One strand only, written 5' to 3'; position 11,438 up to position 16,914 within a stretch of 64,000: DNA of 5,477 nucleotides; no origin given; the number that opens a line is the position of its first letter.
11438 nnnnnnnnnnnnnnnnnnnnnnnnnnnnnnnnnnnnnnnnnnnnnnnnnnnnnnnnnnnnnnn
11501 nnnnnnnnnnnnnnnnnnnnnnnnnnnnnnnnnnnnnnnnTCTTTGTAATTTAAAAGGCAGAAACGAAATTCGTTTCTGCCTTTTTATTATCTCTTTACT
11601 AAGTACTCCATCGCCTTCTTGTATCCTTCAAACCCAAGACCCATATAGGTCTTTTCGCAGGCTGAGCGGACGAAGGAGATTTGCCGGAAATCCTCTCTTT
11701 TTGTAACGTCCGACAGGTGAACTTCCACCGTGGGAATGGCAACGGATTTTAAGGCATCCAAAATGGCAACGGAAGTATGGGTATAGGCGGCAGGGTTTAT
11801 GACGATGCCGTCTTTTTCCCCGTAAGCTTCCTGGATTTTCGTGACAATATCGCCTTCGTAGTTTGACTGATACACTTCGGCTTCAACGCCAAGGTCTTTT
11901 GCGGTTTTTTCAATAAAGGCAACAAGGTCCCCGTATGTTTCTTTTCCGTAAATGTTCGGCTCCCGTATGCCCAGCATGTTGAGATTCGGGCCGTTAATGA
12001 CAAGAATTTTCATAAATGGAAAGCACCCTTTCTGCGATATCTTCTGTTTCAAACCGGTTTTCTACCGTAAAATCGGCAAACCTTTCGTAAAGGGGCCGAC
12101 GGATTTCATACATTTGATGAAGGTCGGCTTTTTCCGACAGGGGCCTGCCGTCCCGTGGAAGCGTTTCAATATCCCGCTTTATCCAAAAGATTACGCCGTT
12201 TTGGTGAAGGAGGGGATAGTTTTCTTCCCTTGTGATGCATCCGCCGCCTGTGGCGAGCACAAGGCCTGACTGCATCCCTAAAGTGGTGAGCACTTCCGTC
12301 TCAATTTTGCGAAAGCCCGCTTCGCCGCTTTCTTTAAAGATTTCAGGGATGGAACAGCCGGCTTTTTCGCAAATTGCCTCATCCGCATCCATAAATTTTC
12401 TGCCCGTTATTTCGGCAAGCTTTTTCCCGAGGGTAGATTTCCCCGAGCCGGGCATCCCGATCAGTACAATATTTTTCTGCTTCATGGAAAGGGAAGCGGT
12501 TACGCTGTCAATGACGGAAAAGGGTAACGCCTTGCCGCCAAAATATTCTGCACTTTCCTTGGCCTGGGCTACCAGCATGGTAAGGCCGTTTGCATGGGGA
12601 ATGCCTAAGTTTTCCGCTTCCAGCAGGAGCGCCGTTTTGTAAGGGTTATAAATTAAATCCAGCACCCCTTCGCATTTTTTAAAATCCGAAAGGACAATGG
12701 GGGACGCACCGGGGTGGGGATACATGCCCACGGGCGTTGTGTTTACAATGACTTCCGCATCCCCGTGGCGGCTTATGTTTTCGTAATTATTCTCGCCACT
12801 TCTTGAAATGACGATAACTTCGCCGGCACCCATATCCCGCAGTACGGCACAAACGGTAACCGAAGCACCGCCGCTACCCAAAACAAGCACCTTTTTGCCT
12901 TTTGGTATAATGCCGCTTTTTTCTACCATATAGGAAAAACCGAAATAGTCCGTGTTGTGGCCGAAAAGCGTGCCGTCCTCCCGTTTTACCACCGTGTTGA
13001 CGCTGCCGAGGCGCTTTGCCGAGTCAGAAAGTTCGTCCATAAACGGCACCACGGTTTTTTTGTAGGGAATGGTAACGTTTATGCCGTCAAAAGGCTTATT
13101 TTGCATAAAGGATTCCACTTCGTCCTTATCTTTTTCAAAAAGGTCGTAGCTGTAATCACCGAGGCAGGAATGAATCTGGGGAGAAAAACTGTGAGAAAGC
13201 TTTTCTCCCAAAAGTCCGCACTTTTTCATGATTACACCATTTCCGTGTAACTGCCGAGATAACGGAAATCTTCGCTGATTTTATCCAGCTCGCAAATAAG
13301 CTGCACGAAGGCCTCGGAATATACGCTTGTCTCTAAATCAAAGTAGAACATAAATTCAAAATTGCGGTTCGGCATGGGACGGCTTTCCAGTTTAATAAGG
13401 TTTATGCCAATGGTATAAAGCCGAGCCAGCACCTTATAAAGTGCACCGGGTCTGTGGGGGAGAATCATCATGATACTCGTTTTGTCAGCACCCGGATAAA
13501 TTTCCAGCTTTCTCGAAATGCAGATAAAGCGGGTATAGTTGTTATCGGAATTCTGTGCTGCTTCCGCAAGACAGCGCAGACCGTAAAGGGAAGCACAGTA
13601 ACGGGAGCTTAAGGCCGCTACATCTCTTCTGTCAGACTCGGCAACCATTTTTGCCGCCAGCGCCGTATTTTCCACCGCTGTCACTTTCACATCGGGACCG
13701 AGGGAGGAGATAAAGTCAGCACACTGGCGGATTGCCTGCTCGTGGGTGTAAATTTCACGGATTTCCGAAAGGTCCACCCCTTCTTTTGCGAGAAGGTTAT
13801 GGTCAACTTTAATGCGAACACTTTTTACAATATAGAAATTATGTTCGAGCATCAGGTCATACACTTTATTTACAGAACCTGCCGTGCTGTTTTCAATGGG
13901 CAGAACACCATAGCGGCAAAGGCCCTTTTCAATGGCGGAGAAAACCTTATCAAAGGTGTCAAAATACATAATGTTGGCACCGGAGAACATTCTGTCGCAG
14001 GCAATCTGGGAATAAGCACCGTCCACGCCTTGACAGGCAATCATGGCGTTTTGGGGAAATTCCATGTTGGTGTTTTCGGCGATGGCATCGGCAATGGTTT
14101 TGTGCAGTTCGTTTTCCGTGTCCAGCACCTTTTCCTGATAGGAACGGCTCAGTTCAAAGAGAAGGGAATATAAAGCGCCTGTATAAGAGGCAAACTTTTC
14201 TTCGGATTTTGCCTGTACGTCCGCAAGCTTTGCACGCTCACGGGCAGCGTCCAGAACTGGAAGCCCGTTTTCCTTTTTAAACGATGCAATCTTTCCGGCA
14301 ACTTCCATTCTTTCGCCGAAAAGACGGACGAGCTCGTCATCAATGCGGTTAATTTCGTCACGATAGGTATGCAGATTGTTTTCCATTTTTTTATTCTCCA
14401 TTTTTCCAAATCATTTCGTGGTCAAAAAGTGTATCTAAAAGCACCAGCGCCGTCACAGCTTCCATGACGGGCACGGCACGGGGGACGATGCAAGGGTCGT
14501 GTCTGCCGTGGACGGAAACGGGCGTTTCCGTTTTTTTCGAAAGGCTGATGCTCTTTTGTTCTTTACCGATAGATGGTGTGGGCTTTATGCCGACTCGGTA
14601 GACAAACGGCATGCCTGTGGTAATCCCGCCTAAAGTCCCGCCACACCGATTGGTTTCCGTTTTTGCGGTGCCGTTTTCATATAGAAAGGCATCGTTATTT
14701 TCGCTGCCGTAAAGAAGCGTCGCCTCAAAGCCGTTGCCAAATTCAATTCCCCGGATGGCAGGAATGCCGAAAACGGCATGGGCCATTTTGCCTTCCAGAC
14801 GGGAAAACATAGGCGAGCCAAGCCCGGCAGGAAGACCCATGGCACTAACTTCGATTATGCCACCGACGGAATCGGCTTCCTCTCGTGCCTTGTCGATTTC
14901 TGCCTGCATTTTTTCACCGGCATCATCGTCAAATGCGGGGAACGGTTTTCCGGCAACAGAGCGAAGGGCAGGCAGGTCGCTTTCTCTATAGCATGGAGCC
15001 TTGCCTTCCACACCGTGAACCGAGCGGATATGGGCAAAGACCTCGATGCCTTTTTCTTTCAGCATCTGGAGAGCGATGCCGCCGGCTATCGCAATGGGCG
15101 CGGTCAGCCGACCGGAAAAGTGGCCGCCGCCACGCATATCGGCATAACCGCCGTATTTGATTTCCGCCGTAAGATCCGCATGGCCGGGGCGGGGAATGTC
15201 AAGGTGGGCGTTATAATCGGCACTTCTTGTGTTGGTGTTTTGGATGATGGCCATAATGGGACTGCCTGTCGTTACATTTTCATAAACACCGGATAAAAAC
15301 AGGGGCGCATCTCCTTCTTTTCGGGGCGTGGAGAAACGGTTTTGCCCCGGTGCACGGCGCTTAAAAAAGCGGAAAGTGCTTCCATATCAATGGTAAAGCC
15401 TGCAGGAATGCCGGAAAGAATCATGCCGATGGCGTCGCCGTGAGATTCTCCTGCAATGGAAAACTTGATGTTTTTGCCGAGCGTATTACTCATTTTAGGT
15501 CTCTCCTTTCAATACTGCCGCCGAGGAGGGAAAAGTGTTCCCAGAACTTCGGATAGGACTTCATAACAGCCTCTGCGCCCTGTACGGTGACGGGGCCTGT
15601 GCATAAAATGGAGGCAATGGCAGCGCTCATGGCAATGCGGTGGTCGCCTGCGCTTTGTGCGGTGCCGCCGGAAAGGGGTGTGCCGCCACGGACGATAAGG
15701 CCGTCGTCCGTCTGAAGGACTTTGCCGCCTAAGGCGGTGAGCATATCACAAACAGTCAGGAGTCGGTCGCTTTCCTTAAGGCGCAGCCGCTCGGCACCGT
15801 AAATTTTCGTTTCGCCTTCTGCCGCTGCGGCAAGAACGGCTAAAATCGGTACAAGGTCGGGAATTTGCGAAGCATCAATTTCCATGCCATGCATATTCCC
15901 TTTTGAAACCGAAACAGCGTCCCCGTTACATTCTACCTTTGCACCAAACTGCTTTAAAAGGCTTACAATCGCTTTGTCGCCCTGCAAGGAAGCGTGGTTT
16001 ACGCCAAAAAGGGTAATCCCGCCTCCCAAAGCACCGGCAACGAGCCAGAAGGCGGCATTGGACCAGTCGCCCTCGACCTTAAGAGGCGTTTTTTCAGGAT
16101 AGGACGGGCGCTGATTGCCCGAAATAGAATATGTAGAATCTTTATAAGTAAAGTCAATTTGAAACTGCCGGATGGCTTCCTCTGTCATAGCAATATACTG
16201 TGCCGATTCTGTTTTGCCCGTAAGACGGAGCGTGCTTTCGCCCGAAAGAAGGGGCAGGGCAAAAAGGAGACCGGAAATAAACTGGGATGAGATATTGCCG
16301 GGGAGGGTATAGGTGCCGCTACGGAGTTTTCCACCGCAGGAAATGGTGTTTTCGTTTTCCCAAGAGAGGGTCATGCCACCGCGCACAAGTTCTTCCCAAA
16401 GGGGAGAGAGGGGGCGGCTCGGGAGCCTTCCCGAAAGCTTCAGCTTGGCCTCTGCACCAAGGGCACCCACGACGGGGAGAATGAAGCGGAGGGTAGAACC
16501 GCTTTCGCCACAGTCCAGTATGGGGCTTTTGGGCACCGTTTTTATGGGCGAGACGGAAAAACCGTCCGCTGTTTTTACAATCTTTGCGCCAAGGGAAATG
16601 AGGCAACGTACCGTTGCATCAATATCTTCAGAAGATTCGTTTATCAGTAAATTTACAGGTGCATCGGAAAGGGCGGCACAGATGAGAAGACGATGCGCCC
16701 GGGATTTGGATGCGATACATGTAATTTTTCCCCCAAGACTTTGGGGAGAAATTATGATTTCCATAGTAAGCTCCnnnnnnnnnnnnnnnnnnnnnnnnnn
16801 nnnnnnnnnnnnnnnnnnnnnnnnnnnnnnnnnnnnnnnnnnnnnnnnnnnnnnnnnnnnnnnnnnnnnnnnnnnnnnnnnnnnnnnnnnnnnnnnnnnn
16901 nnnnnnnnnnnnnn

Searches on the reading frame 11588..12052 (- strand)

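Call 9: search_protein_families(library=ncbifam, proteins=[window:11588-12052:-])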
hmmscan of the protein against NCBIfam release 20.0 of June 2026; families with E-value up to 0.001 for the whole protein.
window:11588-12052:- (154 aa): 5 families
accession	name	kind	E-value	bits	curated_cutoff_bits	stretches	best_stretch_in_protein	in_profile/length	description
TIGR01088.1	aroQ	equivalog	2.7e-56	189.1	169.85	1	15-153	1-139/141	type II 3-dehydroquinate dehydratase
NF003805.0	PRK05395.1-2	subfamily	7.1e-56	187.8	146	1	14-153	2-141/147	type II 3-dehydroquinate dehydratase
NF003806.0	PRK05395.1-3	subfamily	8e-55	184.4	171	1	15-153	4-142/149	type II 3-dehydroquinate dehydratase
NF003807.0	PRK05395.1-4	subfamily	4.5e-54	182.1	130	1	14-153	4-143/148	type II 3-dehydroquinate dehydratase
NF003804.0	PRK05395.1-1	subfamily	2.8e-49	166.7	195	1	14-153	5-145/151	type II 3-dehydroquinate dehydratase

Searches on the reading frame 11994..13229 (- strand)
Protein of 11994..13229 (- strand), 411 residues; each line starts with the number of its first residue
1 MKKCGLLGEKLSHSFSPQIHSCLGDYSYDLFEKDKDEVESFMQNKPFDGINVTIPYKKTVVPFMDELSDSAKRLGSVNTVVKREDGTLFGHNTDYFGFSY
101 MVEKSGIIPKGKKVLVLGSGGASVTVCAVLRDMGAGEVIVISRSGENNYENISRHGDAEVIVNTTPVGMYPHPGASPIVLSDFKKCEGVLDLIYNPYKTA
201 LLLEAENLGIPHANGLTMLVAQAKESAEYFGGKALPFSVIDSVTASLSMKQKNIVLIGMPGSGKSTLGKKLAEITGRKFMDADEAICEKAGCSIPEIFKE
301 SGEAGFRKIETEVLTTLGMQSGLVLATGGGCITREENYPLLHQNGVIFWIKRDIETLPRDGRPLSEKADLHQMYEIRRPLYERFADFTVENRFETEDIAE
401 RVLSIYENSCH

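Call 9: search_protein_families(library=ncbifam, proteins=[window:11994-13229:-])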
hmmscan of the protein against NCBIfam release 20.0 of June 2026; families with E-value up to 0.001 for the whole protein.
window:11994-13229:- (411 aa): 33 families (the best 25 are shown)
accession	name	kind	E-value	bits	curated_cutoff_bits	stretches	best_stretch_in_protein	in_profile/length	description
NF001319.0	PRK00258.3-3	equivalog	7.6e-48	162.9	252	1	4-245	9-271/279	shikimate dehydrogenase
NF001322.0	PRK00258.3-6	equivalog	4.8e-47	160.6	285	1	4-244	8-263/272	shikimate dehydrogenase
TIGR00507.1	aroE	equivalog_domain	1.3e-46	158.9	200.2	1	3-242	2-263/270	shikimate dehydrogenase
NF009201.0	PRK12549.1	subfamily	4.2e-41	141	235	2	3-144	9-162/286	shikimate dehydrogenase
NF001314.0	PRK00258.2-2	equivalog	1e-40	139.6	248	2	5-147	11-161/290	shikimate dehydrogenase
NF001311.0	PRK00258.1-3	equivalog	1.5e-40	139.2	235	2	2-150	6-160/279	shikimate dehydrogenase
NF001312.0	PRK00258.1-4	equivalog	7.1e-39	133.8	295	2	2-147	10-163/285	shikimate dehydrogenase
NF009200.0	PRK12548.1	subfamily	1.5e-38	132.8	432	2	5-143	13-158/289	shikimate dehydrogenase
NF001315.0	PRK00258.2-4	equivalog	1.3e-37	129.5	413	2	11-145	17-156/284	shikimate dehydrogenase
NF010552.0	PRK13946.1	equivalog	1.2e-34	119.7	186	1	247-405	19-186/198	shikimate kinase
NF001313.0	PRK00258.2-1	equivalog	2.4e-33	115.9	431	2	4-143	12-158/290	shikimate dehydrogenase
NF001316.0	PRK00258.2-5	equivalog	4.5e-33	114.6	247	1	1-244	1-257/263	shikimate dehydrogenase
NF001310.0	PRK00258.1-2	equivalog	8e-32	110.5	221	2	4-148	5-158/279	shikimate dehydrogenase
TIGR01809.1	Shik-DH-AROM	equivalog_domain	9.9e-31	106.9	196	1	2-148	6-162/282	shikimate dehydrogenase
NF010553.0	PRK13947.1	equivalog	1.4e-29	103.5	204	1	252-407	2-166/173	shikimate kinase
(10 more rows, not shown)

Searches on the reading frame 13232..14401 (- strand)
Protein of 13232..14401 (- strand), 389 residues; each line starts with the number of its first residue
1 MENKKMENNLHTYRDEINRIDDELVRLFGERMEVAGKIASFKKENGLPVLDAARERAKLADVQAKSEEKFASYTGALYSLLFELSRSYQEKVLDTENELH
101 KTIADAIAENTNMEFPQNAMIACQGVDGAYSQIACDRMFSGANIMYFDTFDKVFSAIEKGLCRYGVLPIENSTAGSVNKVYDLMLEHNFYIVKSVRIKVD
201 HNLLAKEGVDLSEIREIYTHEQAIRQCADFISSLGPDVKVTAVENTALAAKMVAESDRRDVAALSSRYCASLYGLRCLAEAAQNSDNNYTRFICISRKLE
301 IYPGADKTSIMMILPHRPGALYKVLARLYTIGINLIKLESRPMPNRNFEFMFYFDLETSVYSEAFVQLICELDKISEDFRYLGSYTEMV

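Call 9: search_protein_families(library=ncbifam, proteins=[window:13232-14401:-])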
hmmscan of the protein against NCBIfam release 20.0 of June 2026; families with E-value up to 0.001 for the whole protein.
window:13232-14401:- (389 aa): 21 families
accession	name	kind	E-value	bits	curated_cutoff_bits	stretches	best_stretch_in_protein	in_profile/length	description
NF007910.0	PRK10622.1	equivalog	1e-62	212.3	577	1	6-386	3-376/386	bifunctional chorismate mutase/prephenate dehydratase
NF008865.0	PRK11898.1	equivalog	1.2e-62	211.6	219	1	120-386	3-277/284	prephenate dehydratase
NF008866.0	PRK11899.1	equivalog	1.4e-58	198.4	359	1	118-386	5-274/283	prephenate dehydratase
TIGR01805.1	CM_mono_grmpos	equivalog_domain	4.7e-16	58.8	71.2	1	10-89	1-81/81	chorismate mutase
NF004925.0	PRK06285.1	equivalog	6.1e-13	48.7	77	1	3-96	2-97/99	chorismate mutase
TIGR01791.2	CM_archaeal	equivalog_domain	2.8e-09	36.8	66.95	1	12-56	3-47/83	chorismate mutase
TIGR01808.1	CM_M_hiGC-arch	equivalog_domain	8.3e-09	35.5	52.15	1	10-59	2-51/74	chorismate mutase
NF009239.0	PRK12595.1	equivalog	8.5e-09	34.8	279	1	6-91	2-88/360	bifunctional 3-deoxy-7-phosphoheptulonate synthase/chorismate mutase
NF006691.0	PRK09239.1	equivalog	1.7e-08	34.6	120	1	2-64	4-66/108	chorismate mutase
NF008400.0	PRK11199.1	equivalog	7.2e-08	31.8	273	1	6-68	1-63/374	bifunctional chorismate mutase/prephenate dehydrogenase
TIGR01801.1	CM_A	equivalog_domain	2.1e-07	31.1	106.35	1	7-74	2-70/102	chorismate mutase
TIGR01799.1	CM_T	equivalog_domain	3.8e-07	30.1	95.9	1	10-67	1-58/83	chorismate mutase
NF006741.0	PRK09269.1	equivalog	5.8e-07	29.4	158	1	23-68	36-81/194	chorismate mutase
TIGR01797.1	CM_P_1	equivalog_domain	6.6e-07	29.4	73.7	1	11-83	2-76/83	chorismate mutase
TIGR01806.1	CM_mono2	equivalog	1.3e-06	28.5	74.15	1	22-68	7-53/114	gamma subclass chorismate mutase AroQ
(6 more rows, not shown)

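Call 59: find_encoding_contigs(protein=window:13232-14401:-, flank=1600, max_places=5)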
Protein window:13232-14401:- (389 aa): no gene with exactly this product is on record in the collection.

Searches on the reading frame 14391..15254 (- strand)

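Call 9: search_protein_families(library=ncbifam, proteins=[window:14391-15254:-])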
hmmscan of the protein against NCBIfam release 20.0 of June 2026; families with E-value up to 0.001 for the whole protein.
window:14391-15254:- (287 aa): 3 families
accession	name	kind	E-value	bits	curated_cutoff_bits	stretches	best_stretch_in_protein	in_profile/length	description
NF003793.1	PRK05382.1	equivalog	5.5e-93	311.5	321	1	2-276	73-342/344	chorismate synthase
TIGR00033.1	aroC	equivalog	6.4e-87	291.8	212.2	1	3-280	75-348/351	chorismate synthase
NF009113.0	PRK12463.1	equivalog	8.7e-44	150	799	1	10-277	97-365/390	chorismate synthase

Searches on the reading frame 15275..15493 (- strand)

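Call 49: search_protein_families(library=ncbifam, proteins=[window:15275-15493:-], max_evalue=0.01)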
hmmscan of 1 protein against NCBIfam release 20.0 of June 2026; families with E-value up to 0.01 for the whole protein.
window:15275-15493:- (73 aa): 3 families
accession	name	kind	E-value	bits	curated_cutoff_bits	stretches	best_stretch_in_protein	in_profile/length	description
TIGR00033.1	aroC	equivalog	2.9e-08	33.1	212.2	1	10-59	2-53/351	chorismate synthase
NF003793.1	PRK05382.1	equivalog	1.3e-07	30.7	321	1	11-59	2-52/344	chorismate synthase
NF009113.0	PRK12463.1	equivalog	0.00037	19.6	799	1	10-50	2-42/390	chorismate synthase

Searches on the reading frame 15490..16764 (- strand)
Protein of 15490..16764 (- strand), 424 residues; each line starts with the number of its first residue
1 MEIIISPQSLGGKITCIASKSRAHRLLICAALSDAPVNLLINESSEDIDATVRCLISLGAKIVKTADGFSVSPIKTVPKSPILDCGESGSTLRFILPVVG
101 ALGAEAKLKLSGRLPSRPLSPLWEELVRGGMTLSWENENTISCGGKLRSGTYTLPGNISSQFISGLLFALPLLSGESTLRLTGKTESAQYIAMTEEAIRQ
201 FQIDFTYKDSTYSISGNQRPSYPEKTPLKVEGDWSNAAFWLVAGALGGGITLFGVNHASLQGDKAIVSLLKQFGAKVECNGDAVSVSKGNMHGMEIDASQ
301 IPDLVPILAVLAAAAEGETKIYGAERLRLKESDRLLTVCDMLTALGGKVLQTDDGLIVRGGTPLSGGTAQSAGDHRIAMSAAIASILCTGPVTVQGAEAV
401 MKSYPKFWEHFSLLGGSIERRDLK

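Call 9: search_protein_families(library=ncbifam, proteins=[window:15490-16764:-])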
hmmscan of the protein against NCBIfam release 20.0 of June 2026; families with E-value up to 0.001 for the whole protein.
window:15490-16764:- (424 aa): 6 families
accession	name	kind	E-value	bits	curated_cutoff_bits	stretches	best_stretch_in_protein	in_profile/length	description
TIGR01356.1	aroA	equivalog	4.2e-98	328.9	287.25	1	12-414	1-412/415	3-phosphoshikimate 1-carboxyvinyltransferase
NF008816.0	PRK11860.1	equivalog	3.4e-48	164.2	943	1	10-412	15-433/662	bifunctional 3-phosphoshikimate 1-carboxyvinyltransferase/cytidylate kinase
NF011381.1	PRK14806.1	equivalog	3.3e-46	157.9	902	1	8-416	310-728/733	bifunctional prephenate dehydrogenase/3-phosphoshikimate 1-carboxyvinyltransferase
TIGR01072.1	murA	equivalog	4.9e-17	61.8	392.7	1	4-420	6-416/416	UDP-N-acetylglucosamine 1-carboxyvinyltransferase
NF006873.0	PRK09369.1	subfamily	3.7e-16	58.8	297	1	4-421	6-417/419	UDP-N-acetylglucosamine 1-carboxyvinyltransferase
NF009470.0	PRK12830.1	equivalog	5.1e-10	38.6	552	1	238-421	237-415/417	UDP-N-acetylglucosamine 1-carboxyvinyltransferase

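Call 60: find_encoding_contigs(protein=window:15490-16764:-, flank=1500, max_places=5)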
Protein window:15490-16764:- (424 aa): 6 contigs read that carry it; 3 places shown.
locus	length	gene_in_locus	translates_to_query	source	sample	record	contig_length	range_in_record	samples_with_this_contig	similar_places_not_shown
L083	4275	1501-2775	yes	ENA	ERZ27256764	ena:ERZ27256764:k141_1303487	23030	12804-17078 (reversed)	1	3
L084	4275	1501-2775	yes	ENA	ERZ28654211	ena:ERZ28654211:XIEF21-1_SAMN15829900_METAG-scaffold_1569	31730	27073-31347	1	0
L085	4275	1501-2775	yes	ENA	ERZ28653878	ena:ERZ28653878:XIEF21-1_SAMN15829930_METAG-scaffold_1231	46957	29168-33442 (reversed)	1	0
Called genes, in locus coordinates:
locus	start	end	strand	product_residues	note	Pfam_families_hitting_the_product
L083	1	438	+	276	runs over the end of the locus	PF03446:NAD_binding_2 (weak), PF02153:PDH_N, PF20463:PDH_C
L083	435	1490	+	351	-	PF00465:Fe-ADH, PF13685:Fe-ADH_2, PF01761:DHQ_synthase, PF24621:DHQS_C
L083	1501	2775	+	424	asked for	PF00275:EPSP_synthase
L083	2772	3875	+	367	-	PF01264:Chorismate_synt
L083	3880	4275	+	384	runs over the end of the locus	PF01817:CM_2, PF00800:PDT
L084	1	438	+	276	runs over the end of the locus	PF03446:NAD_binding_2 (weak), PF02153:PDH_N, PF20463:PDH_C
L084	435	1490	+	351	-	PF00465:Fe-ADH, PF13685:Fe-ADH_2, PF01761:DHQ_synthase, PF24621:DHQS_C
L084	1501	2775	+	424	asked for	PF00275:EPSP_synthase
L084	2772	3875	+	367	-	PF01264:Chorismate_synt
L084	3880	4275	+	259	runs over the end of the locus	?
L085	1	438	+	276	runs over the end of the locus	PF03446:NAD_binding_2 (weak), PF02153:PDH_N, PF20463:PDH_C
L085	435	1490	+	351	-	PF00465:Fe-ADH, PF13685:Fe-ADH_2, PF01761:DHQ_synthase, PF24621:DHQS_C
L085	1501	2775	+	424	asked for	PF00275:EPSP_synthase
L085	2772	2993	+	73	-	PF01264:Chorismate_synt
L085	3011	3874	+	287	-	PF01264:Chorismate_synt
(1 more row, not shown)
